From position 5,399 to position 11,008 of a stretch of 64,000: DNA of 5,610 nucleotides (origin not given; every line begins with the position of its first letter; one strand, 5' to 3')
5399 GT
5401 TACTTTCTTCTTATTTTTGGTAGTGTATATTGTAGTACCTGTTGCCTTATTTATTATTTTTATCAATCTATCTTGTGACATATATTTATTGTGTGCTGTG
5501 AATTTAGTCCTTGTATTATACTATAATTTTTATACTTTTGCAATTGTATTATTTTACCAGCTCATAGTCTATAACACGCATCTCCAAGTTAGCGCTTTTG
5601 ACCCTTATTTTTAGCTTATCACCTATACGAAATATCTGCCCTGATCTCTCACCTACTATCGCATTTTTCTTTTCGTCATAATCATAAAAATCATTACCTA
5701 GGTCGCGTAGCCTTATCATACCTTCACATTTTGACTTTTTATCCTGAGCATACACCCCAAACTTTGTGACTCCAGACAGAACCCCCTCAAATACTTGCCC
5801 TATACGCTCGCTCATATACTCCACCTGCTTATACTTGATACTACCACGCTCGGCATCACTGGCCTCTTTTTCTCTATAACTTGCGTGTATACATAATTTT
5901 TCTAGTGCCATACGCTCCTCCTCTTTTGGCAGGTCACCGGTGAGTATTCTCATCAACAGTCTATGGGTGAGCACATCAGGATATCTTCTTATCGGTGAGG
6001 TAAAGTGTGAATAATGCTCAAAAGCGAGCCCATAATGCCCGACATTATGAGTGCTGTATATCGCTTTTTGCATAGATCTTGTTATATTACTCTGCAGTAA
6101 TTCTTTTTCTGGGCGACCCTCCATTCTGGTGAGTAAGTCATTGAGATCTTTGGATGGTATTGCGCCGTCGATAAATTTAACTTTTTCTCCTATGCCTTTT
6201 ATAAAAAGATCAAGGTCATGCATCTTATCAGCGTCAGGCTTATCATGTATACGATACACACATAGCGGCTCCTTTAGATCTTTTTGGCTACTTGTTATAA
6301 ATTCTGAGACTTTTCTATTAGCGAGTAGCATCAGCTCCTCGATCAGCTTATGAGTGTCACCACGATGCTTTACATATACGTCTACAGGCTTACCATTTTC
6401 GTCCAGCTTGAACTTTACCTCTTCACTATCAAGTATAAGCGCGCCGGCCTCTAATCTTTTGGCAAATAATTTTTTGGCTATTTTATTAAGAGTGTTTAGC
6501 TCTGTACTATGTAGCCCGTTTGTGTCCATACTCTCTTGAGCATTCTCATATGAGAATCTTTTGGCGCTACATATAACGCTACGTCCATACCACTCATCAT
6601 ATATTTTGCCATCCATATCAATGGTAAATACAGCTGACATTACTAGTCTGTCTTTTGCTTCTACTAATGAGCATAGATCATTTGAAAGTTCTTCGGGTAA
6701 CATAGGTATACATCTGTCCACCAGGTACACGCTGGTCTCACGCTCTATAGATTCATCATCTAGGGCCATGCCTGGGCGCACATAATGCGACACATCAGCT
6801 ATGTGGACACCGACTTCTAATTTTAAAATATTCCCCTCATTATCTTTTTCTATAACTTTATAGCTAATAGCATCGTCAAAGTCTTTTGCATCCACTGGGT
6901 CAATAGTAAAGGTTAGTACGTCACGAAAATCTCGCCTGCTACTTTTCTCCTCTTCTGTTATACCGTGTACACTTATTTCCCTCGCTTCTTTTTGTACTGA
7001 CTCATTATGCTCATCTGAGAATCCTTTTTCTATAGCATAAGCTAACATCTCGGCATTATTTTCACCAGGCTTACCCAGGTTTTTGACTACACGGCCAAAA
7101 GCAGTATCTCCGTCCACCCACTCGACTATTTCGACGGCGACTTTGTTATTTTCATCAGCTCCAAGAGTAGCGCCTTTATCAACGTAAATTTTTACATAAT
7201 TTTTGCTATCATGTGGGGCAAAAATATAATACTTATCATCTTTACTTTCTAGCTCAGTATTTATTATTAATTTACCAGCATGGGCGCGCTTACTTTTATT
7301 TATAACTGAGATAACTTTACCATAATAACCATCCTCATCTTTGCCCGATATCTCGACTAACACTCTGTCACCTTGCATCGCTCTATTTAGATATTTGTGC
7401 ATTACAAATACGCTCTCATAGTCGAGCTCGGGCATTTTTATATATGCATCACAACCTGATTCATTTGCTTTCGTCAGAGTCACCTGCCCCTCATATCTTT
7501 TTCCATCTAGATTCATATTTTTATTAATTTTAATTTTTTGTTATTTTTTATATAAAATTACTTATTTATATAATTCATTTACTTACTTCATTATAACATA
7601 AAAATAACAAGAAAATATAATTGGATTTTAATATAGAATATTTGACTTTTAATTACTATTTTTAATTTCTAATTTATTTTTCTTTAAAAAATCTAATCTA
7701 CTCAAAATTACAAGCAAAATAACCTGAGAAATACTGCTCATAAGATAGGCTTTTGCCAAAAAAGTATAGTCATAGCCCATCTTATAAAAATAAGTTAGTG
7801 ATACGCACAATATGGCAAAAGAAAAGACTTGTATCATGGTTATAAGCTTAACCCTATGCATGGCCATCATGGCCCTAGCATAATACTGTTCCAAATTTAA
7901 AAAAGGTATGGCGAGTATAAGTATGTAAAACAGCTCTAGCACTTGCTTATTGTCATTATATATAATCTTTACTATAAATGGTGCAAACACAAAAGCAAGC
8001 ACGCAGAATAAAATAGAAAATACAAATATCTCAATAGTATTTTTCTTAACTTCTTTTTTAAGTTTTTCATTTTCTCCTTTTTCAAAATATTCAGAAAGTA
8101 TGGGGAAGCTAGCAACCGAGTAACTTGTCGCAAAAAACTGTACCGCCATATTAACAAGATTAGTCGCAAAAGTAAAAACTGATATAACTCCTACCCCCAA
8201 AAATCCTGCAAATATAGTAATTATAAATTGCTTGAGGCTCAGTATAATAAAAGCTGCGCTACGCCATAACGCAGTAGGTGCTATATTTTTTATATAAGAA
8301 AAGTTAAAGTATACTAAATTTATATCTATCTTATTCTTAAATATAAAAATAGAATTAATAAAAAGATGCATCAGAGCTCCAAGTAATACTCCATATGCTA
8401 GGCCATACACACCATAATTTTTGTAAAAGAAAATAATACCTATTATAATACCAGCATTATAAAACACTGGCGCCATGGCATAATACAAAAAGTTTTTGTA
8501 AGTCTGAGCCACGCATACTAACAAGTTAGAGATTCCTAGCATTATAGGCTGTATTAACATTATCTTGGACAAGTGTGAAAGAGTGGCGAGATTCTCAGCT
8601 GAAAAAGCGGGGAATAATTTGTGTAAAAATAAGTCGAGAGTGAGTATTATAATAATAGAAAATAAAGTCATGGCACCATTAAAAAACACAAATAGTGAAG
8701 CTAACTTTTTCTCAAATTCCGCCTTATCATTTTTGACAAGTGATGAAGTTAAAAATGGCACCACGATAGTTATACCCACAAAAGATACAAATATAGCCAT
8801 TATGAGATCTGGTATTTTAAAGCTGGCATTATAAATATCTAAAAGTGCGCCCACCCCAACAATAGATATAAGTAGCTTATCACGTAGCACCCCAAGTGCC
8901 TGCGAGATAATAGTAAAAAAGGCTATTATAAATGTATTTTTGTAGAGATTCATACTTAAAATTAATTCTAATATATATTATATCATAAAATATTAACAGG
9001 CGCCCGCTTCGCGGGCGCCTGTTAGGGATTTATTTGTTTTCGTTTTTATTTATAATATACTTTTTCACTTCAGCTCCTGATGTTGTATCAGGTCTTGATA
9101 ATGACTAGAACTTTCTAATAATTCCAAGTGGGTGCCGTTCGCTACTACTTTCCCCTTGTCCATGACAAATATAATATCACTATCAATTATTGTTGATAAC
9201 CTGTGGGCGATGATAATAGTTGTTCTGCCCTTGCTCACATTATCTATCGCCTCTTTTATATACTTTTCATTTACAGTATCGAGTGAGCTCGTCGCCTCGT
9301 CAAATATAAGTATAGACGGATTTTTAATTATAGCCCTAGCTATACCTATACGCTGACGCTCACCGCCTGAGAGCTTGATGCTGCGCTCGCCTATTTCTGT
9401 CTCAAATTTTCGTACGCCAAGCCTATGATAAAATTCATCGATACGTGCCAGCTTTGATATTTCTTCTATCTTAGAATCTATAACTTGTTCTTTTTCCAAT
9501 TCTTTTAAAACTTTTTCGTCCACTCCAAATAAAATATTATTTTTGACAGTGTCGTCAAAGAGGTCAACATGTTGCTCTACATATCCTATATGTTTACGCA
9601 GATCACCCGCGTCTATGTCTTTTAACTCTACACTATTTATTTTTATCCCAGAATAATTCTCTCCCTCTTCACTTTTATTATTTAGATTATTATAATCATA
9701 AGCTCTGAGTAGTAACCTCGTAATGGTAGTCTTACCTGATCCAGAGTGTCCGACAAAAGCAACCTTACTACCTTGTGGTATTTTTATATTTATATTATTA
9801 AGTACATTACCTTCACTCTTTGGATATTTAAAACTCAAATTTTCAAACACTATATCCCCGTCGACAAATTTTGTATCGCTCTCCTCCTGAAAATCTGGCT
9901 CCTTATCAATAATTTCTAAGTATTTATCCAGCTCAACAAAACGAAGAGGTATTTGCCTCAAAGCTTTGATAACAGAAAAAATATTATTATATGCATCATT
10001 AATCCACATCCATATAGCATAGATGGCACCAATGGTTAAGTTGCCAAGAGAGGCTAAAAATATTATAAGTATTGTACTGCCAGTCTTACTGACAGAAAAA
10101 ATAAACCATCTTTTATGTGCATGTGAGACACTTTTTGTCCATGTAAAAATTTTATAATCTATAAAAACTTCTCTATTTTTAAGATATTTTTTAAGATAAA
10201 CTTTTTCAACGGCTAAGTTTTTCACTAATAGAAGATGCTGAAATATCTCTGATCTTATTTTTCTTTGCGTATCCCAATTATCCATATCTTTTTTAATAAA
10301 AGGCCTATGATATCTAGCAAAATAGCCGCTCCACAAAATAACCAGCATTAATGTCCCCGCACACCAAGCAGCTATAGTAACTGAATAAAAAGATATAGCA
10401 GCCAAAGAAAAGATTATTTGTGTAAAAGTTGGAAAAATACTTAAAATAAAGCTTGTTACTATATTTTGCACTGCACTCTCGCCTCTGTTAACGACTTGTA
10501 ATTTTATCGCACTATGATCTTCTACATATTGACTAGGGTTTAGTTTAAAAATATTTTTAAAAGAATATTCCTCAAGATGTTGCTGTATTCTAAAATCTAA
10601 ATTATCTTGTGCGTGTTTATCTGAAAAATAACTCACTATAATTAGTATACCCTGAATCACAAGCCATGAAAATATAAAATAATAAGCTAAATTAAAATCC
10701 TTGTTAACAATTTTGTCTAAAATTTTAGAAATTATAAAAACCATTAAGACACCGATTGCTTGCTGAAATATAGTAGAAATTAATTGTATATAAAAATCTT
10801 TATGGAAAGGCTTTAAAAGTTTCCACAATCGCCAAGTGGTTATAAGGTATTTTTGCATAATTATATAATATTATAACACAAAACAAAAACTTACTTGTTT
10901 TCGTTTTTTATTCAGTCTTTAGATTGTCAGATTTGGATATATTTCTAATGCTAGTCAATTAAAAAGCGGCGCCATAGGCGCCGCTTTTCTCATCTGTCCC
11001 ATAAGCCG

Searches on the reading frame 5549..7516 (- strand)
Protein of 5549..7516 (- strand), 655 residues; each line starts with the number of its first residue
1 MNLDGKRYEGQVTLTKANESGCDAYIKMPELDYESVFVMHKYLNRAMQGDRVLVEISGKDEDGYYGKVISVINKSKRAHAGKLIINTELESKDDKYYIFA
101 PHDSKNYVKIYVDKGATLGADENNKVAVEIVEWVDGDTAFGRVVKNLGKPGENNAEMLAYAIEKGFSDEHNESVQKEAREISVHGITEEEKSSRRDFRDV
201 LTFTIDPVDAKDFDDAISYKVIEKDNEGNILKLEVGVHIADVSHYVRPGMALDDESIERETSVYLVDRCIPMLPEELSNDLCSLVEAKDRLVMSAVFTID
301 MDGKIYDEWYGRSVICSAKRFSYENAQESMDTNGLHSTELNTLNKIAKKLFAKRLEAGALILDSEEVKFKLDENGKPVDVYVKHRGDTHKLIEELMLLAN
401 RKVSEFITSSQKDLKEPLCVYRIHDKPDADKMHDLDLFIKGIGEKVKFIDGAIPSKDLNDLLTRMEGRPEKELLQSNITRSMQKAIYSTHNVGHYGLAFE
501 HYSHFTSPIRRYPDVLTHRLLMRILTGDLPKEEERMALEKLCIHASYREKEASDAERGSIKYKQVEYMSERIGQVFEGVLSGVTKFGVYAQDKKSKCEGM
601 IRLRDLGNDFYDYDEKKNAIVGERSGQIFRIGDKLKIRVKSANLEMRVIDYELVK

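Call 79: search_protein_families(library=pfam, proteins=[window:5549-7516:-], max_evalue=0.00001)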
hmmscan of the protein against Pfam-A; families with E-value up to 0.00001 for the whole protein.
window:5549-7516:- (655 aa): 2 families
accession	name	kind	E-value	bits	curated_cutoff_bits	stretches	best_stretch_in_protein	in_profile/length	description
PF00773.25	RNB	-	9.5e-103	344.3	29.3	1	194-526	1-325/326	RNB domain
PF17876.7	CSD2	-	1.5e-17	63.9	26.2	1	100-168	3-71/74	Cold shock domain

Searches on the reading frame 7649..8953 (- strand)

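Call 79: search_protein_families(library=pfam, proteins=[window:7649-8953:-], max_evalue=0.00001)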
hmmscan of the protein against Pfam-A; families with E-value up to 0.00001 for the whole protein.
window:7649-8953:- (434 aa): 3 families
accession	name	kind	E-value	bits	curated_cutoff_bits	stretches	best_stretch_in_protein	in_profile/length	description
PF03023.19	MurJ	-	1.6e-31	109.9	27.4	1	30-421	3-402/451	Lipid II flippase MurJ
PF01554.23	MatE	-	9.6e-11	42.1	24.9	1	234-388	5-160/161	MatE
PF01943.22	Polysacc_synt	-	1.4e-06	28.4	28.2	0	297-425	70-195/274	Polysaccharide biosynthesis protein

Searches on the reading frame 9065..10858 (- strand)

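Call 79: search_protein_families(library=pfam, proteins=[window:9065-10858:-], max_evalue=0.00001)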
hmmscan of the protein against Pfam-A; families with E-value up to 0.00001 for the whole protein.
window:9065-10858:- (597 aa): 2 families
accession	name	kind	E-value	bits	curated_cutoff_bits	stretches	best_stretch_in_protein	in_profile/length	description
PF00005.33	ABC_tran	-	3.6e-28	99.3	25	1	353-524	1-137/137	ABC transporter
PF00664.28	ABC_membrane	-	5.8e-11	43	28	1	24-278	3-259/274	ABC transporter transmembrane region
